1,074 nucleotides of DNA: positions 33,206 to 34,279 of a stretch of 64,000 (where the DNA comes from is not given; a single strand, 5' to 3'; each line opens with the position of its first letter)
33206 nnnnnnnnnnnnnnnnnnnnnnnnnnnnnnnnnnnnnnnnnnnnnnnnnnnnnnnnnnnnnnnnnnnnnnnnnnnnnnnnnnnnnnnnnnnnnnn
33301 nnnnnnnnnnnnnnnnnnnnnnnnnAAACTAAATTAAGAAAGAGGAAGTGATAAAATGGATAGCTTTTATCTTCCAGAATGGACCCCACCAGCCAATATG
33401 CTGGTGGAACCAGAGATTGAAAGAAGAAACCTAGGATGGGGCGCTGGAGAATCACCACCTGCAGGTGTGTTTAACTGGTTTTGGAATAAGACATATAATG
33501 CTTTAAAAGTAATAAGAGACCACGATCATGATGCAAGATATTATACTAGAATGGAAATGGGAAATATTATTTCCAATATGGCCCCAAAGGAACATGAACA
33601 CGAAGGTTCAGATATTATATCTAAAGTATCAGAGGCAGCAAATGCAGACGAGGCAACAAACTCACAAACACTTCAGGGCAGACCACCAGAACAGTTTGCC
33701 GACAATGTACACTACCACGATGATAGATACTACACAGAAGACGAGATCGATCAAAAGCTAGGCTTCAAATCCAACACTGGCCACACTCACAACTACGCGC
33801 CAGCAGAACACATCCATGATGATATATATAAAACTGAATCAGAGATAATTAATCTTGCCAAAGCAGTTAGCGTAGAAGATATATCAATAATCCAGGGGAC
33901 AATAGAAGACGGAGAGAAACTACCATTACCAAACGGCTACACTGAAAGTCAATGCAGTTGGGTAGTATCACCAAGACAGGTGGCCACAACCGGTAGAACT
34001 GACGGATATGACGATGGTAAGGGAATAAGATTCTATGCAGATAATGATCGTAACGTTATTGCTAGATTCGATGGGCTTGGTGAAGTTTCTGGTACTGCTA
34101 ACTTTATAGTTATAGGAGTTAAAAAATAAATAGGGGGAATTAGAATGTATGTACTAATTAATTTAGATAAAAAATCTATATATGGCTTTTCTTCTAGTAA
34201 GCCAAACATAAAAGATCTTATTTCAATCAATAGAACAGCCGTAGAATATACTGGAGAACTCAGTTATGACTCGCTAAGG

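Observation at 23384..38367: Recurrent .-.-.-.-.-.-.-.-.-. histidine repeat in seven fiber genes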

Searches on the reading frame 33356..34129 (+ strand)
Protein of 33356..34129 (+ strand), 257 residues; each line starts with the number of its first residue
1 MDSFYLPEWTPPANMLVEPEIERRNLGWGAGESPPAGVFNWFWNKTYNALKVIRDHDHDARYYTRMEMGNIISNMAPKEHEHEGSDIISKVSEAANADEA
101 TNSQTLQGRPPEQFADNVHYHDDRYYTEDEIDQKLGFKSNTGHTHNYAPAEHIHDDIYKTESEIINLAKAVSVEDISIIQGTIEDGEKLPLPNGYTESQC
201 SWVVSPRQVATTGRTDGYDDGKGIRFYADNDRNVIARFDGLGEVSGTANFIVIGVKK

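Call 7: search_protein_families(library=pfam, proteins=[window:33356-34129:+], max_evalue=0.1)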
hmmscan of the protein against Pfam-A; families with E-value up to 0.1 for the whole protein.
window:33356-34129:+ (257 aa): 0 families

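Call 8: search_protein_families(library=phrogs, proteins=[window:33356-34129:+], max_evalue=0.01)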
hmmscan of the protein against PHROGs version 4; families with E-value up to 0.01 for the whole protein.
window:33356-34129:+ (257 aa): 7 families
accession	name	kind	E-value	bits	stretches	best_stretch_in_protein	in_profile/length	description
phrog_7389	-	tail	3.1e-10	40.2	1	2-53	7-55/732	tail fiber protein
phrog_28169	-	unknown function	8.3e-09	36.9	1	111-141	123-153/160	-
phrog_2126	-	tail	1.4e-06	28.9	1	6-57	9-57/459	tail fiber protein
phrog_35034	-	unknown function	4.5e-05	24.1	1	26-55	25-54/242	-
phrog_18742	-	unknown function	0.0014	18.4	1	18-79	18-77/549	-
phrog_15511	-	unknown function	0.0032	17.6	1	172-256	111-195/511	-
phrog_2282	-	tail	0.0075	16.3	0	16-54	20-57/547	tail fiber protein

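Call 12: search_solved_structures(query=window:33356-34129:+, max_evalue=10, show_alignments=3)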
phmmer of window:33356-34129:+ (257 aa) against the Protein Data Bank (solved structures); distinct sequences matched with E-value up to 10: 5.
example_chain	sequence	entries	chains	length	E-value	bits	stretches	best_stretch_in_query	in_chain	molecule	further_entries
6yc7_A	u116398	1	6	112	0.85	12.2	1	132-186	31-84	PII protein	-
7uvk_A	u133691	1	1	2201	0.85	12.2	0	168-221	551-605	IgA1 Protease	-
7rye_F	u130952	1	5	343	0.93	12.1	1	72-135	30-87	Cell invasion protein SipD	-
2ym9_A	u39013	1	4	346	0.94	12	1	72-135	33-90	CELL INVASION PROTEIN SIPD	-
6yc6_A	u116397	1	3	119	0.98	12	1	132-186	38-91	PII protein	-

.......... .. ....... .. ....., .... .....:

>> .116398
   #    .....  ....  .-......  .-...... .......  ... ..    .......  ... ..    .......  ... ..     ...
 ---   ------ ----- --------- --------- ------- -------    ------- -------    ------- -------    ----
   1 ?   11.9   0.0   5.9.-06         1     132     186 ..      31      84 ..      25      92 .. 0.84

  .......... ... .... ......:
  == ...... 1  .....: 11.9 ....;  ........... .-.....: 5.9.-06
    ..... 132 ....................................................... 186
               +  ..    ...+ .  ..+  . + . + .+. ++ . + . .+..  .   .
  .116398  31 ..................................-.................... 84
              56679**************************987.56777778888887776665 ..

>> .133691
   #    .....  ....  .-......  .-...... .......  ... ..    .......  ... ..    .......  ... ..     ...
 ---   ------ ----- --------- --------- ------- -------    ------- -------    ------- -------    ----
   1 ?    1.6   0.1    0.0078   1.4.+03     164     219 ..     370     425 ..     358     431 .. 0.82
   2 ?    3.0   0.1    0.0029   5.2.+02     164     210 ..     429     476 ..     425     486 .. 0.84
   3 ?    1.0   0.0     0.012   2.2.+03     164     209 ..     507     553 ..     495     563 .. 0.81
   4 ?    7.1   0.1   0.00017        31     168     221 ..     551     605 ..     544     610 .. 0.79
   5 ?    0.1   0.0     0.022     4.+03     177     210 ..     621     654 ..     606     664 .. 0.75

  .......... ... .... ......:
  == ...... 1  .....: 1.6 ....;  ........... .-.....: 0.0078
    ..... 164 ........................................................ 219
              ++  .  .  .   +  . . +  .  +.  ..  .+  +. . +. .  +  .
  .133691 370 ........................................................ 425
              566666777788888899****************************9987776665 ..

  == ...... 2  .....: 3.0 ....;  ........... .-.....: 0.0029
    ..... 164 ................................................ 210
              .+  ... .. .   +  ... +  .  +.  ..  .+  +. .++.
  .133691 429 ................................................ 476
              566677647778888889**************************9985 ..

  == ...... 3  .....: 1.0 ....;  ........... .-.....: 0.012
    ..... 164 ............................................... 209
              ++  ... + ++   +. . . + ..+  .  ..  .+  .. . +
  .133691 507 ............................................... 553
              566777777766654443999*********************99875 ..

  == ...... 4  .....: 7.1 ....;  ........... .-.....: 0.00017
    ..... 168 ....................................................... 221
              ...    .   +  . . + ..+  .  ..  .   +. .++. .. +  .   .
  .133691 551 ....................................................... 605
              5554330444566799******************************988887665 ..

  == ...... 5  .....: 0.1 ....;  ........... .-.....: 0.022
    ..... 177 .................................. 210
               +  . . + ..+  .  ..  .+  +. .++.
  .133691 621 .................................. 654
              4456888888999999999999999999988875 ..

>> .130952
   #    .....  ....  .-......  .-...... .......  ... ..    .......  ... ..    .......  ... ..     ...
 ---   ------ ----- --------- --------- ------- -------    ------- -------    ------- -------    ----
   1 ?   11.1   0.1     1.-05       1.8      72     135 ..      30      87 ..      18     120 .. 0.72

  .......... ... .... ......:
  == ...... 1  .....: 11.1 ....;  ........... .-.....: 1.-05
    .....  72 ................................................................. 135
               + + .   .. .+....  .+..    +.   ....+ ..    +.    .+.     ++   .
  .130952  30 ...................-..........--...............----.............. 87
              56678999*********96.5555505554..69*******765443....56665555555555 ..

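Call 23: search_protein_families(library=ncbifam, proteins=[window:33356-34129:+], max_evalue=0.1)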
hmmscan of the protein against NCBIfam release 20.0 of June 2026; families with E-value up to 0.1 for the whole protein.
window:33356-34129:+ (257 aa): 1 family
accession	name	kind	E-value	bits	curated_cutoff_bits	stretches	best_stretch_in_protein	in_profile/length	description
NF011858.0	PRK15330.1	exception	0.1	11.6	619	0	74-114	32-70/343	SPI-1 type III secretion system needle tip complex protein SipD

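Call 35: find_homologous_proteins(query=window:33356-34129:+, max_evalue=0.001)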
Query window:33356-34129:+ (257 aa): 115 proteins with E <= 0.001 among 801 candidates.
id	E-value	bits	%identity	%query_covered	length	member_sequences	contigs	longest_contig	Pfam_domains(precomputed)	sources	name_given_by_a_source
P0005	5.0e-175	598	100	100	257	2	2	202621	-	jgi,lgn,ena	jgi:hypothetical protein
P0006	3.9e-123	428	68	100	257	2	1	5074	-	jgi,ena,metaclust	metaclust:\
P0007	8.0e-33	132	37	42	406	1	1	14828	PF21982.3,PF12789.13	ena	-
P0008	5.5e-25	106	28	45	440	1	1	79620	PF22337.2,PF12789.13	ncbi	-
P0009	6.2e-25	106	37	42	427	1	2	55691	PF22337.2,PF12789.13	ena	-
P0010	9.5e-25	106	28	45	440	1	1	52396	PF22337.2,PF12789.13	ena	-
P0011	1.0e-24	105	28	45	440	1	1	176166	PF22337.2,PF12789.13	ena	-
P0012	2.1e-24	104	28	45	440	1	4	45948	PF22337.2,PF12789.13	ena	-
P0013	2.3e-24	104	37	42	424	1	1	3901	PF22337.2,PF12789.13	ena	-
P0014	1.8e-23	101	37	42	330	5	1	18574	PF12789.13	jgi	jgi:hypothetical protein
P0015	5.4e-23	100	40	38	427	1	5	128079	PF22337.2,PF12789.13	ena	-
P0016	1.4e-22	98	40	38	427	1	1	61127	PF22337.2,PF12789.13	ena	-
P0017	2.0e-22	98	40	38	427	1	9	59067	PF22337.2,PF12789.13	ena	-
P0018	2.0e-22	98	41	35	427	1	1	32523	PF22337.2,PF12789.13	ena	-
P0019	2.2e-22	98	40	38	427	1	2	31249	PF22337.2,PF12789.13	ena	-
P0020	2.3e-22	98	42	38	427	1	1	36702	PF22337.2,PF12789.13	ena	-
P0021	3.0e-22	97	40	38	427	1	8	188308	PF22337.2,PF12789.13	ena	-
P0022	3.1e-22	97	34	45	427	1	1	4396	PF22337.2,PF12789.13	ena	-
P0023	3.3e-22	97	40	38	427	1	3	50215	PF22337.2,PF12789.13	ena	-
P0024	3.3e-22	97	40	38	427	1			PF22337.2,PF12789.13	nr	nr:MAG: hypothetical protein [Bacteriophage sp.]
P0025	3.6e-22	97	42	38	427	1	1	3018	PF22337.2,PF12789.13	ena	-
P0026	3.8e-22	97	40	38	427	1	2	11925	PF22337.2,PF12789.13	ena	-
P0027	4.0e-22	97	40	38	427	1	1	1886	PF22337.2,PF12789.13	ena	-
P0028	4.1e-22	97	40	38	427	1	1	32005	PF22337.2,PF12789.13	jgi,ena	jgi:hypothetical protein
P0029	4.5e-22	97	40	38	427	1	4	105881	PF22337.2,PF12789.13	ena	-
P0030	4.5e-22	97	40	38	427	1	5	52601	PF22337.2,PF12789.13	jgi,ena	jgi:hypothetical protein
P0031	4.5e-22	97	40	38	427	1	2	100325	PF22337.2,PF12789.13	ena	-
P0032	4.8e-22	97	40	38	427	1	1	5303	PF22337.2,PF12789.13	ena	-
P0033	5.7e-22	96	39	38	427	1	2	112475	PF22337.2,PF12789.13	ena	-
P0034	5.7e-22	96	39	38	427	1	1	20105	PF22337.2,PF12789.13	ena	-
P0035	5.9e-22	96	28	42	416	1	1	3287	PF22337.2,PF12789.13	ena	-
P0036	6.1e-22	96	43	35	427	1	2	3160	PF22337.2,PF12789.13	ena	-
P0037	6.3e-22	96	40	38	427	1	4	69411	PF22337.2,PF12789.13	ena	-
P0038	6.3e-22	96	40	38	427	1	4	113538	PF22337.2,PF12789.13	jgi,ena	jgi:hypothetical protein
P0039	6.4e-22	96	40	38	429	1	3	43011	PF22337.2,PF12789.13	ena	-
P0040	6.6e-22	96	40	38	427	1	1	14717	PF22337.2,PF12789.13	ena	-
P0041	6.8e-22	96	40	38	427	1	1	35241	PF22337.2,PF12789.13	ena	-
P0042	7.2e-22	96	40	38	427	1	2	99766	PF22337.2,PF12789.13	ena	-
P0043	7.2e-22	96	40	38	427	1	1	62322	PF22337.2,PF12789.13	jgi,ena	jgi:hypothetical protein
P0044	7.4e-22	96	40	38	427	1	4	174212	PF22337.2,PF12789.13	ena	-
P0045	7.4e-22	96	40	38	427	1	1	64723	PF22337.2,PF12789.13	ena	-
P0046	7.4e-22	96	40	38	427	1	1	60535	PF22337.2,PF12789.13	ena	-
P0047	7.8e-22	96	40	38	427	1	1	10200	PF22337.2,PF12789.13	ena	-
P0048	7.9e-22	96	40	38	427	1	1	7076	PF22337.2,PF12789.13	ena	-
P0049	7.9e-22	96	40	38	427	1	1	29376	PF22337.2,PF12789.13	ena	-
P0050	8.0e-22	96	40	38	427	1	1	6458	PF22337.2,PF12789.13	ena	-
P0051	8.4e-22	96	40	38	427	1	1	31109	PF22337.2,PF12789.13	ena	-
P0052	8.7e-22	96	40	38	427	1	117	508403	PF22337.2,PF12789.13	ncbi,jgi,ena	jgi:hypothetical protein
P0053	9.3e-22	96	40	38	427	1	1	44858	PF22337.2,PF12789.13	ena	-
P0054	9.7e-22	96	40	38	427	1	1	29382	PF22337.2,PF12789.13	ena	-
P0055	1.0e-21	96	40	38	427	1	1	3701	PF22337.2,PF12789.13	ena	-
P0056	1.1e-21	96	40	35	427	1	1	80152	PF22337.2,PF12789.13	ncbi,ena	-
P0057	1.1e-21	95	40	38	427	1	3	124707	PF22337.2,PF12789.13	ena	-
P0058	1.1e-21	95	40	38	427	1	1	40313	PF22337.2,PF12789.13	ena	-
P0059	1.1e-21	95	40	38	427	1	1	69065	PF22337.2,PF12789.13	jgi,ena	jgi:hypothetical protein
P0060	1.2e-21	95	40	38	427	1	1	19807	PF22337.2,PF12789.13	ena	-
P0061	1.2e-21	95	40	38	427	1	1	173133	PF22337.2,PF12789.13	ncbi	-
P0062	1.2e-21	95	40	38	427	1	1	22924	PF22337.2,PF12789.13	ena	-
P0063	1.2e-21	95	40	38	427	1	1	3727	PF22337.2,PF12789.13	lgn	-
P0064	1.3e-21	95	41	38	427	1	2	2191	PF22337.2,PF12789.13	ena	-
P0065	1.3e-21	95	40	38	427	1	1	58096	PF22337.2,PF12789.13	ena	-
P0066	1.4e-21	95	40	38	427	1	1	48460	PF22337.2,PF12789.13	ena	-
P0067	1.4e-21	95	40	38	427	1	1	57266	PF22337.2,PF12789.13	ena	-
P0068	1.4e-21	95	40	38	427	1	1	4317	PF22337.2,PF12789.13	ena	-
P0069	1.4e-21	95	40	38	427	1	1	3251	PF22337.2,PF12789.13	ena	-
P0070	1.4e-21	95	40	38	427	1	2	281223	PF22337.2,PF12789.13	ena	-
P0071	1.4e-21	95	40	38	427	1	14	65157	PF22337.2,PF12789.13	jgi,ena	-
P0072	1.5e-21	95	40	38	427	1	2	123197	PF22337.2,PF12789.13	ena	-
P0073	1.5e-21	95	40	38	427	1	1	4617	PF22337.2,PF12789.13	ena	-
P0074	1.5e-21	95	40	38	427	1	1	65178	PF22337.2,PF12789.13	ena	-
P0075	1.6e-21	95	40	38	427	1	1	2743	PF22337.2,PF12789.13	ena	-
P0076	1.6e-21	95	40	38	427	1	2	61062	PF22337.2,PF12789.13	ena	-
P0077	1.6e-21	95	40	38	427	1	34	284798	PF22337.2,PF12789.13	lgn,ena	-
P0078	1.6e-21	95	40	38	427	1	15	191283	PF22337.2,PF12789.13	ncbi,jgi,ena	-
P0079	1.6e-21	95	40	38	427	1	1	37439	PF22337.2,PF12789.13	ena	-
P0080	1.7e-21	95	40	38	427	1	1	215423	PF22337.2,PF12789.13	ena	-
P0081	1.8e-21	95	40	38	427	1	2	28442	PF22337.2,PF12789.13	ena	-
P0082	2.3e-21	94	40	38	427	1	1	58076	PF22337.2,PF12789.13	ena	-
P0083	2.5e-21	94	40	38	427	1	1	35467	PF22337.2,PF12789.13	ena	-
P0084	2.6e-21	94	40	38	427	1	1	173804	PF22337.2,PF12789.13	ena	-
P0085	3.3e-21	94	35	39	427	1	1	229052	PF22337.2,PF12789.13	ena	-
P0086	3.4e-21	94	42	38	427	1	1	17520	PF22337.2,PF12789.13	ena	-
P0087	3.4e-21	94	36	45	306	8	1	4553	PF12789.13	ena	-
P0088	5.6e-21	93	39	38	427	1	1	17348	PF22337.2,PF12789.13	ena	-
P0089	7.7e-21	93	40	38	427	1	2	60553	PF22337.2,PF12789.13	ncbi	-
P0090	1.5e-19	88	40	35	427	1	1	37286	PF22337.2,PF12789.13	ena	-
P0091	1.5e-19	88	40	35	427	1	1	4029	PF22337.2,PF12789.13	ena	-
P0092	1.8e-19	88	40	38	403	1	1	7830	PF22337.2,PF12789.13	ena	-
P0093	2.4e-19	88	41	35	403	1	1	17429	PF22337.2,PF12789.13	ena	-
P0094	2.4e-19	88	40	38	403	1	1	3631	PF22337.2,PF12789.13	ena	-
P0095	2.7e-19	88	40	38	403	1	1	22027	PF22337.2,PF12789.13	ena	-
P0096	3.3e-19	87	43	35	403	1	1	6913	PF22337.2,PF12789.13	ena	-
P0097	3.6e-19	87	41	35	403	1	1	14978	PF22337.2,PF12789.13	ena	-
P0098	5.5e-19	87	40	38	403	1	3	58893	PF22337.2,PF12789.13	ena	-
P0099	6.0e-19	87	41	35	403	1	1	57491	PF22337.2,PF12789.13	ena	-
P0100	7.9e-19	86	41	35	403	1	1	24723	PF22337.2,PF12789.13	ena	-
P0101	9.8e-19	86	35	39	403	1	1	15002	PF22337.2,PF12789.13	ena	-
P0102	1.3e-18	85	40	38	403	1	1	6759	PF22337.2,PF12789.13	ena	-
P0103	1.4e-18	85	40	38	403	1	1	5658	PF22337.2,PF12789.13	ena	-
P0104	1.4e-18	85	41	35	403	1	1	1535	PF22337.2,PF12789.13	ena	-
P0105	1.5e-18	85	41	35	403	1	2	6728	PF22337.2,PF12789.13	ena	-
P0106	1.6e-18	85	40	38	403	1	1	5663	PF22337.2,PF12789.13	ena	-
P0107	2.0e-18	85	40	38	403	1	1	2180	PF22337.2,PF12789.13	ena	-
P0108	2.8e-18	84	40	35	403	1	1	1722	PF22337.2,PF12789.13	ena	-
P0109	3.1e-12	65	37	38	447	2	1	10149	PF12789.13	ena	-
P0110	3.2e-12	64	36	50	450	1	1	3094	PF12789.13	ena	-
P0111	8.6e-12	63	62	13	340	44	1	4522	PF22337.2,PF12789.13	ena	-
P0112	2.8e-10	58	51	18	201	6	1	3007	PF12789.13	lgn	-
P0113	1.1e-7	50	60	20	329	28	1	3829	PF12789.13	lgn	-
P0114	1.6e-7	49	58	20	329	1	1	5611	PF12789.13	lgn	-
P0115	1.8e-7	49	58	20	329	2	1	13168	PF12789.13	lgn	-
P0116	2.0e-7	49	58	20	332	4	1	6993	PF12789.13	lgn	-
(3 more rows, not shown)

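Call 37: search_protein_families(library=pfam, proteins=[P0007, P0008, P0052, P0087, P0113, P0111], max_evalue=0.01)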
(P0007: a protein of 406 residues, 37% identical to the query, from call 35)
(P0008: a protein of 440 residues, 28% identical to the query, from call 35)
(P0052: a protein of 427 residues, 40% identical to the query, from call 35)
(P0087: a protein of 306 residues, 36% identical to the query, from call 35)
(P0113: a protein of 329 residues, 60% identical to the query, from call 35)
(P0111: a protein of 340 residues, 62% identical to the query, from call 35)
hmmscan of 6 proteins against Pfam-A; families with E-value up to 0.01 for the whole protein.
P0007 (406 aa): 2 families
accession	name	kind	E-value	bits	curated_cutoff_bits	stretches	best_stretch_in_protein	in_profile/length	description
PF12789.12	PTR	-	5.1e-09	36.5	27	1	81-123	13-53/60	Phage tail repeat like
PF21982.2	RecX_HTH1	-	2.1e-05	24.8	26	0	265-277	12-24/40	RecX, first three-helix domain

P0008 (440 aa): 3 families
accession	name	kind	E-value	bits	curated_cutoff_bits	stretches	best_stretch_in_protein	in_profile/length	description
PF12789.12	PTR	-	2.2e-09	37.7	27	1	80-123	12-53/60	Phage tail repeat like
PF22337.1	Phage_fiber_rpt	-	2.3e-07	30.8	27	1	316-346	3-33/34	Phage tail fiber repeats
PF21982.2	RecX_HTH1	-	0.00064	20.1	26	0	202-214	12-24/40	RecX, first three-helix domain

P0052 (427 aa): 3 families
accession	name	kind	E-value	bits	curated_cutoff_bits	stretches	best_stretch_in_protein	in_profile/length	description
PF12789.12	PTR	-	3e-08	34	27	1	81-123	13-53/60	Phage tail repeat like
PF22337.1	Phage_fiber_rpt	-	6e-08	32.7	27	1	303-333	3-33/34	Phage tail fiber repeats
PF21982.2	RecX_HTH1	-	0.00025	21.4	26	0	189-201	12-24/40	RecX, first three-helix domain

P0087 (306 aa): 2 families
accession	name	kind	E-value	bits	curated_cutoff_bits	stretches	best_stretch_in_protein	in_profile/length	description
PF12789.12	PTR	-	1.6e-06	28.5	27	1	80-123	12-53/60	Phage tail repeat like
PF21982.2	RecX_HTH1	-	0.0069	16.8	26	0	265-277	12-24/40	RecX, first three-helix domain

P0113 (329 aa): 1 family
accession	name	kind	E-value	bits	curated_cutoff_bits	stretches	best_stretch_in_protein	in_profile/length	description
PF12789.12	PTR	-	4.5e-08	33.5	27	0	12-37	36-60/60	Phage tail repeat like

P0111 (340 aa): 2 families
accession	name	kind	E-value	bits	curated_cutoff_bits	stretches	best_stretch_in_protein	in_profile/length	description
PF22337.1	Phage_fiber_rpt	-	3.2e-07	30.3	27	1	240-270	3-33/34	Phage tail fiber repeats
PF12789.12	PTR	-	9.1e-07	29.3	27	1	80-123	12-53/60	Phage tail repeat like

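Call 68: search_dna_similar(query=window:33356-34129:+, collection=phages, mode=protein, max_rows=30, max_evalue=0.01)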
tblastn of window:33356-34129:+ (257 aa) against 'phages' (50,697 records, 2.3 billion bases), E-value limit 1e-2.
Records with a match: 23; places in all: 23; records where one place covers at least 80% of the query: 0.
Best place of each record, by identity: <60% 23.
By first word of the organism name: Aeromonas 15; Aeribacillus 2; Bacillus 2; Deep-sea 2; Pseudaeromonas 1; Vibrio 1.
By host as written in the record: Aeromonas hydrophila 6; Aeromonas sp. 5; Aeromonas hydrophila;Aeromonas hydrophilla 2; Aeribacillus pallidus 2; Bacillus cereus 2; - 2; Aeromonas dhakensis AM 1; Pseudaeromonas pectinilytica strain KR2-7 1; and 2 more.
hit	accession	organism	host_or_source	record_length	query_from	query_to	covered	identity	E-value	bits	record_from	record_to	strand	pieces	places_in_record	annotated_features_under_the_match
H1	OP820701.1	Aeromonas phage vB_AdhM_TS9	Aeromonas dhakensis AM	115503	174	256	32%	39.8%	9e-8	58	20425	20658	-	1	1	hypothetical protein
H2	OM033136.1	Aeromonas phage phiA047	Aeromonas sp.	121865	175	256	32%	40.2%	3e-9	63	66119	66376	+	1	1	hypothetical protein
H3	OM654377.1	Pseudaeromonas phage vB_PpeM_ KLEP7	Pseudaeromonas pectinilytica strain ...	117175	165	256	36%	34.3%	9e-7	55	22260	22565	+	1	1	structural protein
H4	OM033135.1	Aeromonas phage phiA019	Aeromonas sp.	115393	173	256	33%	36.9%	4e-8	59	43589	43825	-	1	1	hypothetical protein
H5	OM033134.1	Aeromonas phage phiA009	Aeromonas sp.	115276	175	256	32%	37.8%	5e-8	59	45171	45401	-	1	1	Ig-like domain-containing protein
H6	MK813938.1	Aeromonas phage 2L372X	Aeromonas hydrophila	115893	168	256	35%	33.7%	1e-7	58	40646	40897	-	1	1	2L372X_077: hypothetical protein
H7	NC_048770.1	Aeromonas phage 2L372X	Aeromonas hydrophila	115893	168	256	35%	33.7%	1e-7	58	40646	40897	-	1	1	2L372X_077: tail fiber protein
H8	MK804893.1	Aeromonas phage 2L372D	Aeromonas hydrophila;Aeromonas ...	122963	168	256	35%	33.7%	1e-7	58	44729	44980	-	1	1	hypothetical protein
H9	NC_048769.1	Aeromonas phage 2L372D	Aeromonas hydrophila;Aeromonas ...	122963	168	256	35%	33.7%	1e-7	58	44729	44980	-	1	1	tail fiber protein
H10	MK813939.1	Aeromonas phage 4L372D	Aeromonas hydrophila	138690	168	256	35%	33.7%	1e-7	58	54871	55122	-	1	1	4L372D_103: putative tail fiber protein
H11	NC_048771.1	Aeromonas phage 4L372D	Aeromonas hydrophila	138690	168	256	35%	33.7%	1e-7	58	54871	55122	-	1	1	4L372D_103: tail fiber protein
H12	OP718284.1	Aeromonas phage vB_AceP_PAc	Aeromonas caviae AC-CY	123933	175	256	32%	36.6%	4e-9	62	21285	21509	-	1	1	Ig-like domain-containing protein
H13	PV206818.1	Vibrio phage vB_CoeS_P1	Vibrio hepatarius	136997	168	256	35%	33.7%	1e-6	55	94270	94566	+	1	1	tail protein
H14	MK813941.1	Aeromonas phage 4L372XY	Aeromonas hydrophila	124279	175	256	32%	34.1%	7e-7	56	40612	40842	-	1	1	4L372XY_082: Ig-like domain-containing protein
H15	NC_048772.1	Aeromonas phage 4L372XY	Aeromonas hydrophila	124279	175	256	32%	34.1%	7e-7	56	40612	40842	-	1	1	4L372XY_082: tail fiber protein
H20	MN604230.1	Bacillus phage vB_BcM_Sam112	Bacillus cereus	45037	6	56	20%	49.0%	4e-8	60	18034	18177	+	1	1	tail fiber receptor binding protein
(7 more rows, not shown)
